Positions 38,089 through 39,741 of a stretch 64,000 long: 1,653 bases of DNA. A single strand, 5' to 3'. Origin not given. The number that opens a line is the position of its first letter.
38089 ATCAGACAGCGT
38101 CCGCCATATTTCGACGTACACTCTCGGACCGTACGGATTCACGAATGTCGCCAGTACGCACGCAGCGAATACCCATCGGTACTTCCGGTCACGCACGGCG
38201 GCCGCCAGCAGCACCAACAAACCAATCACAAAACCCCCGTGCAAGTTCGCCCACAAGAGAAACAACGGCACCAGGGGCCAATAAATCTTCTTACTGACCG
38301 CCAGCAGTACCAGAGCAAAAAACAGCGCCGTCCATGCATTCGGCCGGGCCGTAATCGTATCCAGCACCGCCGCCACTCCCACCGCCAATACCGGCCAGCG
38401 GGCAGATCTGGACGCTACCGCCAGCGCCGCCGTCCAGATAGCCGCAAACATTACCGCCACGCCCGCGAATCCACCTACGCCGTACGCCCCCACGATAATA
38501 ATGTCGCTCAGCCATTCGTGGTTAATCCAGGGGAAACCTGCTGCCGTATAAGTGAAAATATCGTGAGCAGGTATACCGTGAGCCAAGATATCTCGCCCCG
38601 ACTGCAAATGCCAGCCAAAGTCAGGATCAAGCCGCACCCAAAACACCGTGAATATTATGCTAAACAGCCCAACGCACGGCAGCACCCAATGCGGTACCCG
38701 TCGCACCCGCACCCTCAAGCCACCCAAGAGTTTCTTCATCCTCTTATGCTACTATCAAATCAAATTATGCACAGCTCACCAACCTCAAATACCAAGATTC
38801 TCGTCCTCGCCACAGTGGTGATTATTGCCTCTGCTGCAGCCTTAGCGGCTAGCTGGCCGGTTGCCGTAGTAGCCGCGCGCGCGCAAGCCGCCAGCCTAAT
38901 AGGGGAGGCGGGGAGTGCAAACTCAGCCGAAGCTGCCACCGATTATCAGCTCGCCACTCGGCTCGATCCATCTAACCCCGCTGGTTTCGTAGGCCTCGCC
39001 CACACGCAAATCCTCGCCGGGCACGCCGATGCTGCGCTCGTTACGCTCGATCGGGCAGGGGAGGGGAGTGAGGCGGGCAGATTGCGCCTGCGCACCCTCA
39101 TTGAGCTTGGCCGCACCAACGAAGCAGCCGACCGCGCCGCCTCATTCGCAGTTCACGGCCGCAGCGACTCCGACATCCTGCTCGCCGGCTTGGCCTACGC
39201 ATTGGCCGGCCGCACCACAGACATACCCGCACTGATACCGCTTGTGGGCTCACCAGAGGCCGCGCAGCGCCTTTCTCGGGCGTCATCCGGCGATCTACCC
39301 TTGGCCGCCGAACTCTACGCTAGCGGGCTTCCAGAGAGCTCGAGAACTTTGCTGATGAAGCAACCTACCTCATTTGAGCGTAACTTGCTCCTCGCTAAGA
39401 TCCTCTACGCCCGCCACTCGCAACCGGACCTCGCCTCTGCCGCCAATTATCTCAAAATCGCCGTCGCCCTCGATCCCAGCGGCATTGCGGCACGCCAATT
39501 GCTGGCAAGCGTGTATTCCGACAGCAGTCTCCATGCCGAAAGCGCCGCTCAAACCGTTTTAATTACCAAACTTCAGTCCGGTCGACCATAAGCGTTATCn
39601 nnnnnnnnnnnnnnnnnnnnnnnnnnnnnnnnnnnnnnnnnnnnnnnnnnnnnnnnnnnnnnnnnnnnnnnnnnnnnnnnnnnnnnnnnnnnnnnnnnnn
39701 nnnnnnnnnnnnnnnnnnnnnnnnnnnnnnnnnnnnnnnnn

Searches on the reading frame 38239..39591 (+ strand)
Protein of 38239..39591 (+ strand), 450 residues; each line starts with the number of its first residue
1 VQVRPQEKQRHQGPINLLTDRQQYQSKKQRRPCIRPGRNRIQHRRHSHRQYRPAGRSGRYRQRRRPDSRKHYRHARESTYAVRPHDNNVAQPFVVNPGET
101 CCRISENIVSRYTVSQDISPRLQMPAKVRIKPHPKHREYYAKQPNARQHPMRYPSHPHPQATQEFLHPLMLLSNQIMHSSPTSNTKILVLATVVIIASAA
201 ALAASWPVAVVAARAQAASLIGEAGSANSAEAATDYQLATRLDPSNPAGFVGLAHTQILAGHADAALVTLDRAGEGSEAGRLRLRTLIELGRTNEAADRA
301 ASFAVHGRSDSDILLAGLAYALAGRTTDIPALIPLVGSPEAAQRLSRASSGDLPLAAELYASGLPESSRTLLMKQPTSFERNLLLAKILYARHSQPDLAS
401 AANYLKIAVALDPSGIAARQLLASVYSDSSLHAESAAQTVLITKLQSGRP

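Call 81: search_protein_families(library=pfam, proteins=[window:38239-39591:+], max_evalue=0.0001)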
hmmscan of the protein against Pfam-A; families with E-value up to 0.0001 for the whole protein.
window:38239-39591:+ (450 aa): 1 family
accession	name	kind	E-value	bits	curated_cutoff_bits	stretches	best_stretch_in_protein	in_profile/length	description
PF14559.12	TPR_19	-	3e-05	24.7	25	0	230-274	8-52/68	Tetratricopeptide repeat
